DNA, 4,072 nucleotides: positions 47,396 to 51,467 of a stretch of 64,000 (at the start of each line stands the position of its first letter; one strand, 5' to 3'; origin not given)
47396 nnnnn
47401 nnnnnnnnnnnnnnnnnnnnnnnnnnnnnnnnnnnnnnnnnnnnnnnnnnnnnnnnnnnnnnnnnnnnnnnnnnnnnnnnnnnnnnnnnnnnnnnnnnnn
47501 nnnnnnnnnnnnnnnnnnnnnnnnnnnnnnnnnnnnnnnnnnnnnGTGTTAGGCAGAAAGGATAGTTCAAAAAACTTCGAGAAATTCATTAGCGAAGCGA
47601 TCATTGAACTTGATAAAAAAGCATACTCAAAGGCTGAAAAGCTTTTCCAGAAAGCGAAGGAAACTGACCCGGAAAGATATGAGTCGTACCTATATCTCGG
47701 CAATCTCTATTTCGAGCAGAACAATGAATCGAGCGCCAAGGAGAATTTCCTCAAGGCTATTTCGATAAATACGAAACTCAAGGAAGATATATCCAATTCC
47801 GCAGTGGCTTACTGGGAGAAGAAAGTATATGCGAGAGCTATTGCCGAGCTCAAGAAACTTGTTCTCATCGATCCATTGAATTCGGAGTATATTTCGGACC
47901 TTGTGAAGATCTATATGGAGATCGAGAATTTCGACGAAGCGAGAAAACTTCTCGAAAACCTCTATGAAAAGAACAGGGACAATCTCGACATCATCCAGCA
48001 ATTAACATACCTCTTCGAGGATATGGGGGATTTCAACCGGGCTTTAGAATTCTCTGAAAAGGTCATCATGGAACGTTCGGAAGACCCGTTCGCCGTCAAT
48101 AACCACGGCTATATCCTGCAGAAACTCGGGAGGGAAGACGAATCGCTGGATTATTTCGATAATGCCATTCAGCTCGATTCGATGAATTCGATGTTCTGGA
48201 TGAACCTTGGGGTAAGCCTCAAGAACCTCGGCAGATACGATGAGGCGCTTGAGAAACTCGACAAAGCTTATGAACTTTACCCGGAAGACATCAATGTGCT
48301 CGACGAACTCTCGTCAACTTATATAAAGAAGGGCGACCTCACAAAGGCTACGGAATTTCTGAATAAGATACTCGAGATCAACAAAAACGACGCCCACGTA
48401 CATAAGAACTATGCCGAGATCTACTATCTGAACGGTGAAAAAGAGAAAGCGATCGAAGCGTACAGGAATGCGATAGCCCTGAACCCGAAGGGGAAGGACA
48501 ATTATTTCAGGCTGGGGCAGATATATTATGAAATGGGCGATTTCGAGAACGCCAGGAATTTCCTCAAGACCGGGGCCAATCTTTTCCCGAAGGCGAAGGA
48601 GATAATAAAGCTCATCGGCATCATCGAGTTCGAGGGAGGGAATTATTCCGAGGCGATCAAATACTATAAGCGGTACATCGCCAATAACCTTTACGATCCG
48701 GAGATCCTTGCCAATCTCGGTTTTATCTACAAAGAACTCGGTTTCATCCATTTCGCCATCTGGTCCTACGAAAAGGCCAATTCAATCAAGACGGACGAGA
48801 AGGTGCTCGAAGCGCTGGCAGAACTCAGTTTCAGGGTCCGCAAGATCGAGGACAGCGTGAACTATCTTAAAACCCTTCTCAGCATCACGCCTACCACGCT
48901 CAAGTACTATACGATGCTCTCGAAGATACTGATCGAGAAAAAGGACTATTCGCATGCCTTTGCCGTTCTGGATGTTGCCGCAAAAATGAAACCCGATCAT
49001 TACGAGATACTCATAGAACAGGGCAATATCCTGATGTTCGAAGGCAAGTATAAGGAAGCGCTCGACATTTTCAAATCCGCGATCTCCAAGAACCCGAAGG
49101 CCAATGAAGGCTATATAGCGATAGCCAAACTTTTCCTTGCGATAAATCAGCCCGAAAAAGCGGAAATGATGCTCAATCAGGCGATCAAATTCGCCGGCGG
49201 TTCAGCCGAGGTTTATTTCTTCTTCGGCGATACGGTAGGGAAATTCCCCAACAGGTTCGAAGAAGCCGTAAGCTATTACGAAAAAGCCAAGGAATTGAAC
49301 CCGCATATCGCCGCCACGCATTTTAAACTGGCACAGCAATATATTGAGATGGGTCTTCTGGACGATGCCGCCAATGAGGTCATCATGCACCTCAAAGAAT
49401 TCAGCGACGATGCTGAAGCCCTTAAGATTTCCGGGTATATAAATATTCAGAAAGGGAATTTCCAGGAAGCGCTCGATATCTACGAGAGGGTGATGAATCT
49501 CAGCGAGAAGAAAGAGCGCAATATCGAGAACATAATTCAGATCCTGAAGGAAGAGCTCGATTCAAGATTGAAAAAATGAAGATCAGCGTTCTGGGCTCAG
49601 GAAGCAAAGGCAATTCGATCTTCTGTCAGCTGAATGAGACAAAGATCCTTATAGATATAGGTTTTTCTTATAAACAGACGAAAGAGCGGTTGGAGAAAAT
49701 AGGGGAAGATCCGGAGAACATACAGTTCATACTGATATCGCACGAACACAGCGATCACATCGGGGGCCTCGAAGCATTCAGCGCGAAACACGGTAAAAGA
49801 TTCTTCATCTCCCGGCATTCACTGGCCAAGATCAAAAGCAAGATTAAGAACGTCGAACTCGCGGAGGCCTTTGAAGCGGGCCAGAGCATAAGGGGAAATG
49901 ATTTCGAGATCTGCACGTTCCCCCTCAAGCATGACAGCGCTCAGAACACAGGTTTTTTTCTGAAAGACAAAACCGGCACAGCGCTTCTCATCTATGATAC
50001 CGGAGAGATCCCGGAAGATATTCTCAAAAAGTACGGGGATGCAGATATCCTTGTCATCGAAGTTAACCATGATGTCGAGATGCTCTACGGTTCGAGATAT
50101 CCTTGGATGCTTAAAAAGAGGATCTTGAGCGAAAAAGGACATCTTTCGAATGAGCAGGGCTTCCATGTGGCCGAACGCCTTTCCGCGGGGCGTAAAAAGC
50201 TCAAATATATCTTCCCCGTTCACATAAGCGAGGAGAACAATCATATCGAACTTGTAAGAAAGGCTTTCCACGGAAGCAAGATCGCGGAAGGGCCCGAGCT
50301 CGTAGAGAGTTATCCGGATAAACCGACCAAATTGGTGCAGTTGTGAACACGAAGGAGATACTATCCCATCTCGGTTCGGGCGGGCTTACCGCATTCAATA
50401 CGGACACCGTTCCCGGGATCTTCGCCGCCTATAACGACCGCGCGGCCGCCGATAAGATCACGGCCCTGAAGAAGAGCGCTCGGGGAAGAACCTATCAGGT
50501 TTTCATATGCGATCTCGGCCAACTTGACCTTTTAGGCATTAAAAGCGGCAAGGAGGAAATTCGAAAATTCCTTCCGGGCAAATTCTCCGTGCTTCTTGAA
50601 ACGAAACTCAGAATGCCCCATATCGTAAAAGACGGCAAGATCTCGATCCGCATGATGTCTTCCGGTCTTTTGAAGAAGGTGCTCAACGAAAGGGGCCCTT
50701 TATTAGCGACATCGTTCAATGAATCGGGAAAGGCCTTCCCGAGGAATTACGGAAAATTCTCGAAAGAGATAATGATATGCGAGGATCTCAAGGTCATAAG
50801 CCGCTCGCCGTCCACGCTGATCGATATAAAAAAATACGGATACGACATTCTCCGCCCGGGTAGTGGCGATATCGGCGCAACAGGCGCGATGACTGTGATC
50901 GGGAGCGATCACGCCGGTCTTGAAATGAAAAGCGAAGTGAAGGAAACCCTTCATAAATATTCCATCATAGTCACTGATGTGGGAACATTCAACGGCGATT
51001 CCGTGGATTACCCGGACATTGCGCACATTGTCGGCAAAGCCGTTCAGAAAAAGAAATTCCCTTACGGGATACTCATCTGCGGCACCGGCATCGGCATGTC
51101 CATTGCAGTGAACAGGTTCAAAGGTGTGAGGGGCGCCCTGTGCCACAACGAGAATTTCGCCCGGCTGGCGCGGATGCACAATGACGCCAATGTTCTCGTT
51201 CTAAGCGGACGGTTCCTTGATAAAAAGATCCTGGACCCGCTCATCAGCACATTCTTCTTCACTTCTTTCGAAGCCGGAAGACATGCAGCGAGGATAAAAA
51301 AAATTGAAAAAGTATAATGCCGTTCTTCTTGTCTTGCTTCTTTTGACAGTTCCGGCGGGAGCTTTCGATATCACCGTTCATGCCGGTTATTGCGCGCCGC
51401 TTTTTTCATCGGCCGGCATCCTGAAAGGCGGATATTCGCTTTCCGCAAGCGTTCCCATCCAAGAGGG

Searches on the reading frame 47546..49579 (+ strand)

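Call 46: search_protein_families(library=pfam, proteins=[window:47546-49579:+])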
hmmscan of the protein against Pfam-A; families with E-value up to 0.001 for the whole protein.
window:47546-49579:+ (677 aa): 38 families (the best 25 are shown)
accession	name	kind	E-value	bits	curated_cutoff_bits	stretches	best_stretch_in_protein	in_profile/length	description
PF07719.23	TPR_2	-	2e-62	202.6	27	3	217-248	3-34/34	Tetratricopeptide repeat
PF14559.12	TPR_19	-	2.1e-57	191.8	25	6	229-287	5-63/68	Tetratricopeptide repeat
PF13181.12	TPR_8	-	2.1e-51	168.1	25.7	2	319-347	3-31/34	Tetratricopeptide repeat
PF00515.34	TPR_1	-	7e-47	155.9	27.8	2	218-248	4-34/34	Tetratricopeptide repeat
PF13428.12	TPR_14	-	9.7e-47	153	23.5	0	218-254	4-40/44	Tetratricopeptide repeat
PF13432.12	TPR_16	-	1.6e-42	143.9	32.7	2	187-248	3-64/65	Tetratricopeptide repeat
PF13424.12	TPR_12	-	7.9e-42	141.8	30.1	3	218-280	6-76/77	Tetratricopeptide repeat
PF23914.1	TPR_CcmH_CycH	-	5.1e-33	114.6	42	3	209-317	44-155/158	Cytochrome c-type biogenesis protein H TPR domain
PF13431.12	TPR_17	-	2.8e-30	102.5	24.4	1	305-337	1-33/34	Tetratricopeptide repeat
PF13176.12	TPR_7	-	1.6e-29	99.9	27.9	0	635-658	11-34/36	Tetratricopeptide repeat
PF13414.12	TPR_11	-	2.2e-29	101.3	26.8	1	291-331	2-42/42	TPR repeat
PF13174.12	TPR_6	-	3.8e-27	93.5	26.3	0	318-342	1-25/33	Tetratricopeptide repeat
PF13371.12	TPR_9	-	4e-23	81.6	35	0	460-519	3-62/73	Tetratricopeptide repeat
PF12895.13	ANAPC3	-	5e-23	81.6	27.2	1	266-341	6-80/82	Anaphase-promoting complex, cyclosome, subunit 3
PF13374.12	TPR_10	-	1e-19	70.3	27.5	0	220-245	7-32/42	Tetratricopeptide repeat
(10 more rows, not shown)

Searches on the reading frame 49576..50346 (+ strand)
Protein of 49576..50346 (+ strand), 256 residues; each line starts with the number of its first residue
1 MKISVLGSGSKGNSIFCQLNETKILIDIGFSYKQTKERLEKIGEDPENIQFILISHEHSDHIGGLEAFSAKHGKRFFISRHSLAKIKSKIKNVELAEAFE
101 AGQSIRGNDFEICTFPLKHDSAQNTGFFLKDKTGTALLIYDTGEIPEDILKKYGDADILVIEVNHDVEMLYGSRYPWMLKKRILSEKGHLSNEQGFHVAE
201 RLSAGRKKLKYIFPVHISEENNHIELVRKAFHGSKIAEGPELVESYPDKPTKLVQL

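Call 46: search_protein_families(library=pfam, proteins=[window:49576-50346:+])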
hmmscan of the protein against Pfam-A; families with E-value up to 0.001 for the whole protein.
window:49576-50346:+ (256 aa): 4 families
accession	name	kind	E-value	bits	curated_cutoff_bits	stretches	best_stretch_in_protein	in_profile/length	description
PF12706.13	Lactamase_B_2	-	5.1e-22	78.9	27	1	22-207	1-195/200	Beta-lactamase superfamily domain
PF00753.33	Lactamase_B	-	4.7e-12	46.7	22.7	1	11-87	5-82/196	Metallo-beta-lactamase superfamily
PF16661.11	Lactamase_B_6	-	6.5e-06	26.1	27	1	18-76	3-63/193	Metallo-beta-lactamase superfamily domain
PF23023.1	Anti-Pycsar_Apyc1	-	0.00036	20.5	50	1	13-71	21-76/250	Anti-Pycsar protein Apyc1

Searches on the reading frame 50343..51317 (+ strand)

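Call 46: search_protein_families(library=pfam, proteins=[window:50343-51317:+])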
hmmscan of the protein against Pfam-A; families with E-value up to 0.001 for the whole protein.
window:50343-51317:+ (324 aa): 2 families
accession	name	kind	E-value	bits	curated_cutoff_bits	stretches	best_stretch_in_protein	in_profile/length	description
PF02502.23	LacAB_rpiB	-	4.4e-49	166.4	24.7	1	185-321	2-138/138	Ribose/Galactose Isomerase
PF01300.24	Sua5_yciO_yrdC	-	3.5e-18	66.2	25.1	1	10-173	3-178/178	Telomere recombination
